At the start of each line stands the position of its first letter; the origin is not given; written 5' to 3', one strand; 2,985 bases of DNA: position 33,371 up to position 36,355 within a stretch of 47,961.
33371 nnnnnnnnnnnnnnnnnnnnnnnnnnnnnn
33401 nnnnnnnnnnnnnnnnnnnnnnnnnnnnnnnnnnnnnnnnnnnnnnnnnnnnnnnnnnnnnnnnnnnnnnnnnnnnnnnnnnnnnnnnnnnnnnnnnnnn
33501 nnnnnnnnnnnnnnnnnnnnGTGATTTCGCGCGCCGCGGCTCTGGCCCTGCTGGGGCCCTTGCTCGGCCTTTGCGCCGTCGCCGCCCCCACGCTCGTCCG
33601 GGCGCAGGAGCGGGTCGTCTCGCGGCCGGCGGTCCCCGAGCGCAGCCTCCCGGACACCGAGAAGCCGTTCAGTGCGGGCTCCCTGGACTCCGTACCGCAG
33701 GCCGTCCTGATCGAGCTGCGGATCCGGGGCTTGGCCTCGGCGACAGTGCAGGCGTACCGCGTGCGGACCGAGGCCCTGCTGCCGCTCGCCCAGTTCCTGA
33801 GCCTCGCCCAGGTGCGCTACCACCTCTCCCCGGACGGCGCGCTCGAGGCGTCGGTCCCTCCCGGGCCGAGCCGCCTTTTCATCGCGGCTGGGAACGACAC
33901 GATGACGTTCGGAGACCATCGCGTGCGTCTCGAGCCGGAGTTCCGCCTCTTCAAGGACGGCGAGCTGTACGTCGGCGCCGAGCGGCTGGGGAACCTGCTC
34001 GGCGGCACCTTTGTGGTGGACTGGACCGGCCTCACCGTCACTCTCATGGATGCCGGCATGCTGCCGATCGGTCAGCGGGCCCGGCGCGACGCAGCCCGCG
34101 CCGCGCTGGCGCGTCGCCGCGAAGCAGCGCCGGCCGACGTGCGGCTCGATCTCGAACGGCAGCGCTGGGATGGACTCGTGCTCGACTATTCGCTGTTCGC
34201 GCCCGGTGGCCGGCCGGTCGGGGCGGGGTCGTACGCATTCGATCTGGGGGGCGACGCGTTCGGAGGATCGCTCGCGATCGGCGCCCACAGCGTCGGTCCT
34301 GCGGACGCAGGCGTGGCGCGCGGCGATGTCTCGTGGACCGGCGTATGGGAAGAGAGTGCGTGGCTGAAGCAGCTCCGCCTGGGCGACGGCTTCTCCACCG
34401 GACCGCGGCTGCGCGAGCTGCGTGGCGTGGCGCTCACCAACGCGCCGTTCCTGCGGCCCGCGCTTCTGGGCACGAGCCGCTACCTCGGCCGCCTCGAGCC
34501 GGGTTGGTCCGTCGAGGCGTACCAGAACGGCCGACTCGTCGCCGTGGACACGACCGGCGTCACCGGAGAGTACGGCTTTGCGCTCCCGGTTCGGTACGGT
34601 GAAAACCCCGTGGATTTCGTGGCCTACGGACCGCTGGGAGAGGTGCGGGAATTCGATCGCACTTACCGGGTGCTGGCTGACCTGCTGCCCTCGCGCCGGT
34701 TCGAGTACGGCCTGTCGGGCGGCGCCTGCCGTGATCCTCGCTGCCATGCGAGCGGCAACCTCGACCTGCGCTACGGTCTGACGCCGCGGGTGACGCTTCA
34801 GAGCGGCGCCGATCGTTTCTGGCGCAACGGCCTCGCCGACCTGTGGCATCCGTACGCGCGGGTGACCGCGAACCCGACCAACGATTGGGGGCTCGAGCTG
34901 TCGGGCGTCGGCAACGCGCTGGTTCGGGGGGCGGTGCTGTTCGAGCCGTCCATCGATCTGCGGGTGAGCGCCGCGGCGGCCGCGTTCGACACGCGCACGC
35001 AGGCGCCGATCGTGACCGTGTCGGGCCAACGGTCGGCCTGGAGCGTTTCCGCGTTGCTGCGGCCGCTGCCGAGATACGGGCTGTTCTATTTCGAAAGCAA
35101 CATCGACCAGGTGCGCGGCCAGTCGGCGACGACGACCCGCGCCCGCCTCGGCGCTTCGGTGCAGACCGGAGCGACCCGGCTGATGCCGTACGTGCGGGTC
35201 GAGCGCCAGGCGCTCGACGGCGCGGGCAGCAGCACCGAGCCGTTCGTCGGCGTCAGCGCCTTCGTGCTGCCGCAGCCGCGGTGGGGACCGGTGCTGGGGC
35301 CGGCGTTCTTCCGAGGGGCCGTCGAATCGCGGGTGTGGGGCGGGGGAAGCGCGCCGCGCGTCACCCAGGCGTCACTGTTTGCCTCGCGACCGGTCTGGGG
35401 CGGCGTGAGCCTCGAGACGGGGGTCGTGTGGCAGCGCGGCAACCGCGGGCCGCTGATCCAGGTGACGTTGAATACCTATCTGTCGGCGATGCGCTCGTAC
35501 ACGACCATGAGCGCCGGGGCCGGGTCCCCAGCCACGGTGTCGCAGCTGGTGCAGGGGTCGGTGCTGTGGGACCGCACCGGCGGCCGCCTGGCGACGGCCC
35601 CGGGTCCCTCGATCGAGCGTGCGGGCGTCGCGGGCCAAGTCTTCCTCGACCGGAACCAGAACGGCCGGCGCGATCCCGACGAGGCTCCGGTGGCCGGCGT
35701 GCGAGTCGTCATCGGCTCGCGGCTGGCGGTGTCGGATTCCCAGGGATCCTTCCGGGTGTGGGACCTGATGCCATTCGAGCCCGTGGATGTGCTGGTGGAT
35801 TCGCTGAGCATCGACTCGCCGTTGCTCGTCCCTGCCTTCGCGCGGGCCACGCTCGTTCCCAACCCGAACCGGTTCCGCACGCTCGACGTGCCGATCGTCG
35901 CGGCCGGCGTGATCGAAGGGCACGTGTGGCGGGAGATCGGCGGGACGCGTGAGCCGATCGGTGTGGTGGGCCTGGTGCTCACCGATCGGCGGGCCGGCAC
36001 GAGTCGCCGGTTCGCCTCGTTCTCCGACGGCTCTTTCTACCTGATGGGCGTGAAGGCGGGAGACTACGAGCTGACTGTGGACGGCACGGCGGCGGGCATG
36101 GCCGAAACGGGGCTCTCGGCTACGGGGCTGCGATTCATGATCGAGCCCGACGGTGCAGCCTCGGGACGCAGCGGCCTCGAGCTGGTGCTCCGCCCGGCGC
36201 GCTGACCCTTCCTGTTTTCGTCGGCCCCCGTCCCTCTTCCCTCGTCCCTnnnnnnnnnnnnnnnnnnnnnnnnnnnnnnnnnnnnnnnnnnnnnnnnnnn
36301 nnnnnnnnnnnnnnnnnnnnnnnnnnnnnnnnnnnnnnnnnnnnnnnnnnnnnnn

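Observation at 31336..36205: Sigma-54-promoted chaperone-usher-like fibre locus built on DUF4402-like subunits with a non-canonical usher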

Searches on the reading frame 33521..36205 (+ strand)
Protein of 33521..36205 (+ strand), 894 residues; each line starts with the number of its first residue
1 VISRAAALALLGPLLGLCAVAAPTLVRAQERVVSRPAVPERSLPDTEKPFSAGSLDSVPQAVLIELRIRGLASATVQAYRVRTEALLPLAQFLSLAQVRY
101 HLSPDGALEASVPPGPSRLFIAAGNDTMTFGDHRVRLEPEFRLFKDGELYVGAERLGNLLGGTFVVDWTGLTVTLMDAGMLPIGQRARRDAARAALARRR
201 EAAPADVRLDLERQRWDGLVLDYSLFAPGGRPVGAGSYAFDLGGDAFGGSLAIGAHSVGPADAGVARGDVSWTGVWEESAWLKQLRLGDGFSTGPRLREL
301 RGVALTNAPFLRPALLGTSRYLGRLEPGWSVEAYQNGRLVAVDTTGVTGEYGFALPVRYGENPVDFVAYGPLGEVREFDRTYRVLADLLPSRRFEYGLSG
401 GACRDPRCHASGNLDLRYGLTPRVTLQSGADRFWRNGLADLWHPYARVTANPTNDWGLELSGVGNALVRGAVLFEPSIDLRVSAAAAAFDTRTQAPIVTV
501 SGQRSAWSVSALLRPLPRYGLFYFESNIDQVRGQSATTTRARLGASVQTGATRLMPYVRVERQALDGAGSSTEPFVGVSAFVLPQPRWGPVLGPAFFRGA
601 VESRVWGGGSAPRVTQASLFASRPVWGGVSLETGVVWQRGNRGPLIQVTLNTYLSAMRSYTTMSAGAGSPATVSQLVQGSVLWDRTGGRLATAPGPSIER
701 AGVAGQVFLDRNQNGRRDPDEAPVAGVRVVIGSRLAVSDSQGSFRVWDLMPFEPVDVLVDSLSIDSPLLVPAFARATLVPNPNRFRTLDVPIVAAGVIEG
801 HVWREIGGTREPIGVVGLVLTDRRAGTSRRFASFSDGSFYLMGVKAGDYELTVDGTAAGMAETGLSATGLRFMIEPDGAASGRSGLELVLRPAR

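Call 4: search_protein_families(library=pfam, proteins=[window:33521-36205:+], max_evalue=1)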
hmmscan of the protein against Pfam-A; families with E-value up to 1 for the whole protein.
window:33521-36205:+ (894 aa): 3 families
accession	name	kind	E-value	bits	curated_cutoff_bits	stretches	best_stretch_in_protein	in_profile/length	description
PF13620.12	CarboxypepD_reg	-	6e-09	36.6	32.3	2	809-862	10-61/82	Carboxypeptidase regulatory-like domain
PF17210.9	SdrD_B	-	4.1e-05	24.2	29.7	1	706-731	6-31/112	SdrD B-like domain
PF13715.12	CarbopepD_reg_2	-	0.24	11.9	32.2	0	809-854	10-51/88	CarboxypepD_reg-like domain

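Call 5: search_protein_families(library=ncbifam, proteins=[window:33521-36205:+], max_evalue=1)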
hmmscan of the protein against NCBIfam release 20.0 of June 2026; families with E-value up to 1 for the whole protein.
window:33521-36205:+ (894 aa): 0 families

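Call 8: find_homologous_proteins(query=window:33521-36205:+)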
Query window:33521-36205:+ (894 aa): 663 proteins with E <= 0.001 among 8000 candidates; the best 120 are listed.
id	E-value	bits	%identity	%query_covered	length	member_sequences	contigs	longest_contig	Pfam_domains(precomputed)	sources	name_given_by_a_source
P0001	0.0e+0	1981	100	100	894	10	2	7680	PF13620.13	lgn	-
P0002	0.0e+0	1832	92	100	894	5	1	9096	PF13620.13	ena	-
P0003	0.0e+0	1822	91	100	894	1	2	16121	PF13620.13,PF17210.10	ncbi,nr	ncbi:MAG TPA: hypothetical protein VKP10_00025 [Gemmatimonadales bacterium]|nr:hypothetical protein 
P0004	0.0e+0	1762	89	100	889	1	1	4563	PF13620.13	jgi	jgi:hypothetical protein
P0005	0.0e+0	1670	84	100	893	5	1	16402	PF13620.13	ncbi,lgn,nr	ncbi:MAG TPA: hypothetical protein VKO86_12345 [Gemmatimonadales bacterium]|nr:hypothetical protein 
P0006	0.0e+0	1612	82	97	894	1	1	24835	PF13620.13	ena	-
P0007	0.0e+0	1490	77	96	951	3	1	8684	PF13620.13,PF17210.10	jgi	jgi:hypothetical protein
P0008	0.0e+0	1484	77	95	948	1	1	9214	PF13620.13,PF17210.10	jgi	jgi:hypothetical protein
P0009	0.0e+0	1479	76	95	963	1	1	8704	PF13620.13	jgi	jgi:hypothetical protein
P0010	0.0e+0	1477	76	99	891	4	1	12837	PF13620.13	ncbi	-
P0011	0.0e+0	1464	76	96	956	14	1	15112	PF13620.13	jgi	-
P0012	0.0e+0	1463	75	98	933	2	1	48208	PF13620.13,PF17210.10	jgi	-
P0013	0.0e+0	1455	74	99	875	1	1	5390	PF13620.13,PF17210.10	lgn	-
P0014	0.0e+0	1450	75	96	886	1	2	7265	PF13620.13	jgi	jgi:hypothetical protein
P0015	0.0e+0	1404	74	95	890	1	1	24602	PF13620.13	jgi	jgi:hypothetical protein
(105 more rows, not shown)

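Call 9: search_solved_structures(query=window:33521-36205:+, max_evalue=10)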
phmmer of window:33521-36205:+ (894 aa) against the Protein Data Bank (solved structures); distinct sequences matched with E-value up to 10: 0.

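Call 17: search_solved_structures(query=A1, max_evalue=10)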
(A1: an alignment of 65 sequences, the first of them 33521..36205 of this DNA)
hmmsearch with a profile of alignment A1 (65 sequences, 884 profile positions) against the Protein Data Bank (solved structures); distinct sequences matched with E-value up to 10: 3.
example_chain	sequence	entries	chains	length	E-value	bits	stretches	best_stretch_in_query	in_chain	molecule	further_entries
10ps_A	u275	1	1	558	0.0022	19.4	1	698-741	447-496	Serine-aspartate repeat-containing protein D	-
8bdw_A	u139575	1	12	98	0.014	16.8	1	796-871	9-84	Cell surface adherence protein,collagen-binding domain, LPXTG-motif cell wall anchor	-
7dm0_A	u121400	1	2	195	0.42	11.9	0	284-352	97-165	Biofilm-associated surface protein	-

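Call 19: find_related_loci(query=A1, collection=genome_contigs, flank=6000)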
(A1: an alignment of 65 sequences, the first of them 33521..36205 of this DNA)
Query A1 (894 aa) in genome_contigs; peptide patterns used: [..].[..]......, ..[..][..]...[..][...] (x = any residue, [..] = any of these).
141 stretches matched a pattern; 118 encode a relative of the query (tblastn E <= 1e-3); the best 80 are kept; 80 distinct loci.
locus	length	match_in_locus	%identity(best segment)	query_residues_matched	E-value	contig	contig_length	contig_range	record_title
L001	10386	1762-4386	92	20-894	0e+0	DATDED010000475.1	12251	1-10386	MAG TPA_asm: Gemmatimonadales bacterium isolate SMAG_U191 k141_518540, whole genome shotgun sequence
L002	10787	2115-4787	84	3-894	0e+0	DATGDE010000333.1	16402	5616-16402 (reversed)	MAG TPA_asm: Gemmatimonadales bacterium isolate SMAG_U9666 k141_263420, whole genome shotgun sequence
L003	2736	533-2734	99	1-734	0e+0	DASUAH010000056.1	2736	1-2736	MAG TPA_asm: Gemmatimonadales bacterium isolate SMAG_U2490 k141_1392916, whole genome shotgun sequence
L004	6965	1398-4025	76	6-892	0e+0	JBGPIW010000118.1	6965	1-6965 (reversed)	MAG: Gemmatimonadota bacterium isolate OBJ_0618_7090110_324 k141_2889620_length_6965_cov_230.5986, whole genome shotgun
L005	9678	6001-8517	69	41-891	0e+0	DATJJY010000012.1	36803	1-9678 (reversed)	MAG TPA_asm: Gemmatimonadales bacterium isolate SMAG_U15578 k141_12114352, whole genome shotgun sequence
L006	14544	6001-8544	69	40-890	0e+0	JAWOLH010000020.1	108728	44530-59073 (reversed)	MAG: Gemmatimonadales bacterium isolate bin_24 c_000019133490, whole genome shotgun sequence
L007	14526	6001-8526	68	40-890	0e+0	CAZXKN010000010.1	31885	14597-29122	MAG TPA_asm: uncultured Gemmatimonadaceae bacterium isolate binchicken_co279_228 genome assembly, contig: k141_1322948,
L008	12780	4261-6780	69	41-890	0e+0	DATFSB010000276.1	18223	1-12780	MAG TPA_asm: Gemmatimonadales bacterium isolate SMAG_U9373 k141_3854333, whole genome shotgun sequence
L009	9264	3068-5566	68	56-894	0e+0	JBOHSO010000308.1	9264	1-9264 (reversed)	MAG: Gemmatimonadales bacterium isolate M3-S_metawrap_bin.62 k127_2905694, whole genome shotgun sequence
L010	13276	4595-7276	91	1-894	0e+0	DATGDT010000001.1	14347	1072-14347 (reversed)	MAG TPA_asm: Gemmatimonadales bacterium isolate SMAG_U9681 k141_672228, whole genome shotgun sequence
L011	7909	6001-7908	77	34-663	0e+0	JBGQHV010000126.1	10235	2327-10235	MAG: Gemmatimonadota bacterium isolate OBJ2_061818_070_64 k141_220561_length_10235_cov_18.2530, whole genome shotgun seq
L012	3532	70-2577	56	56-894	0e+0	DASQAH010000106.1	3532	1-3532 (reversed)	MAG TPA_asm: Gemmatimonadales bacterium isolate SMAG_U11640 k141_2865812, whole genome shotgun sequence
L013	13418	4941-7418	54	56-892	0e+0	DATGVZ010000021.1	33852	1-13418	MAG TPA_asm: Gemmatimonadales bacterium isolate SMAG_U10569 k141_1685447, whole genome shotgun sequence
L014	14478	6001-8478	53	56-892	0e+0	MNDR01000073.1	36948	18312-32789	MAG: Gemmatimonadetes bacterium 13_2_20CM_2_65_7 13_2_20cm_2_scaffold_156, whole genome shotgun sequence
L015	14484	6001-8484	53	51-892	0e+0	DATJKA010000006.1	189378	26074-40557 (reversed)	MAG TPA_asm: Gemmatimonadales bacterium isolate SMAG_U15580 k141_17936, whole genome shotgun sequence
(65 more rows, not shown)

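Call 31: predict_structure(alignment_id=A1)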
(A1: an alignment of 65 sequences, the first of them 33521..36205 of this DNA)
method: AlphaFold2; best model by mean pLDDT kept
length: 894 residues; sequences in the alignment: 65
mean_pLDDT: 83.7   pTM: 0.67
mean pLDDT of the five models: 83.7, 81.4, 80.6, 77.8, 77.6
residues with pLDDT >= 90: 376; 70-90: 401; 50-70: 64; < 50: 53
segments of 3 or more residues with pLDDT < 50: 1-7, 10-55
pLDDT, mean of each block of 10 residues (from residue 1): 47 41 32 34 34 55 92 93 93 91 92 79 91 90 92 93 90 90 82 71 64 68 90 87 83 90 89 86 91 87 92 70 85 81 86 76 79 74 77 94 88 95 93 81 94 89 95 89 96 84 95 85 95 95 94 95 89 95 87 91 81 92 90 94 94 89 91 92 74 69 86 86 92 85 81 83 84 84 76 92 90 89 85 89 91 74 80 86 90 82
secondary structure, 60 per line:
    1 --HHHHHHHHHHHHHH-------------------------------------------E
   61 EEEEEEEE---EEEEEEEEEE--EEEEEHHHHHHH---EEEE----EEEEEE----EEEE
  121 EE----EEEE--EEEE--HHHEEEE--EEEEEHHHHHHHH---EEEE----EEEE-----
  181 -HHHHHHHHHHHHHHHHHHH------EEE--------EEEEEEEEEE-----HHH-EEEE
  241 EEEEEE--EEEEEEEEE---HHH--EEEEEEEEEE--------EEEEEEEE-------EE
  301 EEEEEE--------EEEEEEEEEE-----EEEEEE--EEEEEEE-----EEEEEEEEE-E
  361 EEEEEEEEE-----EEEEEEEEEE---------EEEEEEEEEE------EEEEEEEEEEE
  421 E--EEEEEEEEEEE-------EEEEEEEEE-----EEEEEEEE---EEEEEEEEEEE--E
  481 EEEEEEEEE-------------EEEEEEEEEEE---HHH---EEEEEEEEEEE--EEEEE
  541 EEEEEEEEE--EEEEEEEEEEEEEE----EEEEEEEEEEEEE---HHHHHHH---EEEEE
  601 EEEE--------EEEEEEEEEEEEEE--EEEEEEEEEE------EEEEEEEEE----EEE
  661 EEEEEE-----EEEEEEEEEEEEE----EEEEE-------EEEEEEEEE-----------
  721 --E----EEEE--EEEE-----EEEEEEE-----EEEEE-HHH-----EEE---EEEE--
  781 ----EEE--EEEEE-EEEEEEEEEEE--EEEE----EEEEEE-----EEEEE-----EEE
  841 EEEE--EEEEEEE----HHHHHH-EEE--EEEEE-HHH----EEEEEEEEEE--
elements in order (helices of 4 or more, strands of 3 or more residues): H3-16 E60-68 E72-81 E84-88 H89-95 E99-102 E107-112 E117-122 E127-130 E133-136 E142-145 E148-152 H153-160 E164-167 E172-175 H182-200 E207-209 E218-227 E237-246 E249-257 E266-275 E284-291 E299-306 E315-324 E330-335 E338-344 E350-358 E360-369 E375-384 E394-403 E410-421 E424-434 E442-450 E456-463 E467-477 E480-489 E503-513 E523-533 E536-549 E552-565 E570-582 H586-592 E596-604 E613-626 E629-638 E645-653 E658-666 E672-684 E689-693 E701-709 E728-731 E734-737 E743-749 E755-759 E769-771 E775-778 E785-787 E790-794 E796-806 E809-812 E817-822 E828-832 E838-844 E847-853 H858-863 E865-867 E870-874 E883-892

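Call 34: fold_search(model_id=the predicted structure, library=pdb)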
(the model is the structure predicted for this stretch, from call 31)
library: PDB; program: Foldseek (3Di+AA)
matches with E <= 10: 1007; with E <= 0.001: 112
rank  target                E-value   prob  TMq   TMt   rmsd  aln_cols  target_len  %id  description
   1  9fw9_D                1.1e-28  1.00  0.44  0.55   9.9       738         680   13  Cryo-EM structure of the type 1 pilus assembly platform as part of the FimA-bound chaperone-usher pilus complex (FimDH (released 2025-06-04)
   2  9bog_D                1.4e-28  1.00  0.46  0.51  18.3       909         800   12  Structural basis for adhesin secretion by the outer-membrane usher in type 1 pili (released 2024-10-09)
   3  3rfz_B                1.5e-28  1.00  0.46  0.51  19.2       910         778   12  Crystal structure of the FimD usher bound to its cognate FimC:FimH substrate (released 2011-06-01)
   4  3rfz_E                3.6e-28  1.00  0.47  0.53  19.1       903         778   12  Crystal structure of the FimD usher bound to its cognate FimC:FimH substrate (released 2011-06-01)
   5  9fy9_D                1.2e-26  1.00  0.44  0.56   9.9       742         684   12  Cryo-EM structure of the type 1 chaperone-usher pilus FimD-tip complex (FimDHGFC) - Conformer 1 (released 2025-06-04)
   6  9fxs_D                8.9e-26  1.00  0.44  0.58   9.9       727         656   11  Cryo-EM structure of the type 1 pilus complex including pilus rod and FimI-bound assembly platform after incorporation (released 2025-06-04)
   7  9fxb_D                4.6e-25  1.00  0.41  0.55  11.9       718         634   12  Cryo-EM structure of the type 1 pilus assembly platform as part of the FimI-bound chaperone-usher pilus complex (FimDH (released 2025-06-04)
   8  6e14_D                7.3e-25  1.00  0.42  0.46  20.4       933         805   11  Handover mechanism of the growing pilus by the bacterial outer membrane usher FimD (released 2018-10-17)
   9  7lhg_C                5.8e-24  1.00  0.44  0.48  20.0       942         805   13  Cryo-EM structure of E. coli P pilus tip assembly intermediate PapC-PapD-PapK-PapG in the first conformation (released 2021-08-11)
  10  9fx8_D                7.0e-23  1.00  0.44  0.57   9.9       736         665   12  Cryo-EM structure of the FimI-bound type 1 pilus assembly platform complex - Local refinement (released 2025-06-04)
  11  7lhh_C                7.6e-19  1.00  0.41  0.45  18.6       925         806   12  Cryo-EM structure of E. coli P pilus tip assembly intermediate PapC-PapD-PapK-PapG in the second conformation (released 2021-08-11)
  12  6cd2_C                1.6e-15  1.00  0.32  0.38  20.4       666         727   12  Crystal structure of the PapC usher bound to the chaperone-adhesin PapD-PapG (released 2018-10-03)
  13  7lhi_C                7.3e-15  1.00  0.43  0.52  18.7       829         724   13  Cryo-EM structure of E. coli P pilus tip assembly intermediate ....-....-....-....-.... (released 2021-08-11)
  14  2vqi_B                6.9e-14  1.00  0.30  0.50  17.1       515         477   11  Structure of the P pilus usher (PapC) translocation pore (released 2008-05-27)
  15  2vqi_A                3.3e-13  1.00  0.29  0.48  17.2       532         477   11  Structure of the P pilus usher (PapC) translocation pore (released 2008-05-27)
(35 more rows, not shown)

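Call 43: search_dna_similar(query=window:33521-36205:+, collection=plasmids, mode=protein, max_evalue=0.01, max_rows=25)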
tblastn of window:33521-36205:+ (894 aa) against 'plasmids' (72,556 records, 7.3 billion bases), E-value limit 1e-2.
Records with a match: 8; places in all: 8; records where one place covers at least 80% of the query: 0.
Best place of each record, by identity: <60% 8.
By first word of the organism name: Polaromonas 2; Pseudoalteromonas 2; Novosphingobium 1; Sphingopyxis 1; Deinococcus 1; Hymenobacter 1.
By predicted mobility (MOB-suite, as given by PLSDB): non-mobilizable 5; conjugative 3.
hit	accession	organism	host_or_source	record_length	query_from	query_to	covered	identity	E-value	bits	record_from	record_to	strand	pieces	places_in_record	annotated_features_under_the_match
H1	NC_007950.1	Polaromonas sp. JS666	-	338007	86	853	53%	27.4%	1e-10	125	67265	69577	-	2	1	carboxypeptidase-like regulatory domain-containing protein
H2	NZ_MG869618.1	Polaromonas sp. E5S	Ecology Glacier, King George Island, ...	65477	302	890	39%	26.5%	1e-5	104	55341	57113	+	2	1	carboxypeptidase-like regulatory domain-containing protein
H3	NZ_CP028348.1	Novosphingobium sp. THN1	cell culture,surface water of Lake Taihu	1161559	301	862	34%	29.6%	2e-7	111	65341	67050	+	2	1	record has no annotation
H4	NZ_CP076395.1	Sphingopyxis indica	Single cell,HCH dumpsite soil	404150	301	851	28%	35.3%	8e-9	132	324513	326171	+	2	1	carboxypeptidase regulatory-like domain-containing protein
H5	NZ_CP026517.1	Deinococcus sp. NW-56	whole organism,water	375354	703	854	17%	31.6%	2e-6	60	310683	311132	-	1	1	hypothetical protein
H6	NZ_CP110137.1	Hymenobacter sp. YIM 151858-1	whole organism,soil sample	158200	667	746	9%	34.1%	2e-3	50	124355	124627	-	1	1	IPT/TIG domain-containing protein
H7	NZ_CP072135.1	Pseudoalteromonas xiamenensis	mangrove sediment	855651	323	380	6%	40.7%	3e-3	49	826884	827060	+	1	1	hypothetical protein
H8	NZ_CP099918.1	Pseudoalteromonas xiamenensis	Anadara tuberculosa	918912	323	380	6%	40.7%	6e-3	48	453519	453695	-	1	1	carboxypeptidase regulatory-like domain-containing protein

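Call 44: get_annotated_region(hit=H1, flank=5000)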
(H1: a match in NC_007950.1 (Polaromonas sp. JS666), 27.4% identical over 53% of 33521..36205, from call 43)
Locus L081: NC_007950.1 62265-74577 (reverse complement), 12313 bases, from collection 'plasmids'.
description: Polaromonas sp. JS666 plasmid 2, complete sequence
organism: Polaromonas sp. JS666 (NCBI taxid 296591)
taxonomy: Bacteria; Pseudomonadota; Betaproteobacteria; Burkholderiales; Comamonadaceae; Polaromonas; Polaromonas sp. JS666
host: -; source: -; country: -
typing (MOB-suite, as given by PLSDB): conjugative; replicon rep_cluster_7; relaxase MOBH; mating-pair formation MPF_T
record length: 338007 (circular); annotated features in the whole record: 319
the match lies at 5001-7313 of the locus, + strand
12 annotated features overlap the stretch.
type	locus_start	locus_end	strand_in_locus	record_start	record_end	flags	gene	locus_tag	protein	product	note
CDS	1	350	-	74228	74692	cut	-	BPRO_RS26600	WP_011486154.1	type II toxin-antitoxin system Phd/YefM family antitoxin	-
CDS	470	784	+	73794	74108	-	-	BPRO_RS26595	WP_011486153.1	hypothetical protein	-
CDS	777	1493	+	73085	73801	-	-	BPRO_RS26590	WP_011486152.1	IS6 family transposase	-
CDS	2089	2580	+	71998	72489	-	-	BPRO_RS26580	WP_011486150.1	DUF4402 domain-containing protein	-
CDS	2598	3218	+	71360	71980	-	-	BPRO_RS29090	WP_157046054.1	hypothetical protein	-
CDS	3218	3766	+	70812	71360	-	-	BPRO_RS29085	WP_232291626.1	DUF4402 domain-containing protein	-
CDS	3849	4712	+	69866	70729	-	-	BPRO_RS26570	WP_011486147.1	fimbria/pilus periplasmic chaperone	GO:0071555 - cell wall organization [Evidence IEA]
CDS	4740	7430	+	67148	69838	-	-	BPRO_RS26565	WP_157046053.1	carboxypeptidase-like regulatory domain-containing protein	-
CDS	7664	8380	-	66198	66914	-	-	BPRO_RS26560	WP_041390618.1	IS6 family transposase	-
CDS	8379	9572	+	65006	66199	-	-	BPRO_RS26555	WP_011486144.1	LuxR C-terminal-related transcriptional regulator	GO:0006355 - regulation of DNA-templated transcription [Evidence IEA]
CDS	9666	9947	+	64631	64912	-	-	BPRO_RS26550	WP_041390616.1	hypothetical protein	-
CDS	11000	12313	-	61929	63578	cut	-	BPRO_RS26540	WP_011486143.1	3-(methylthio)propionyl-CoA ligase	-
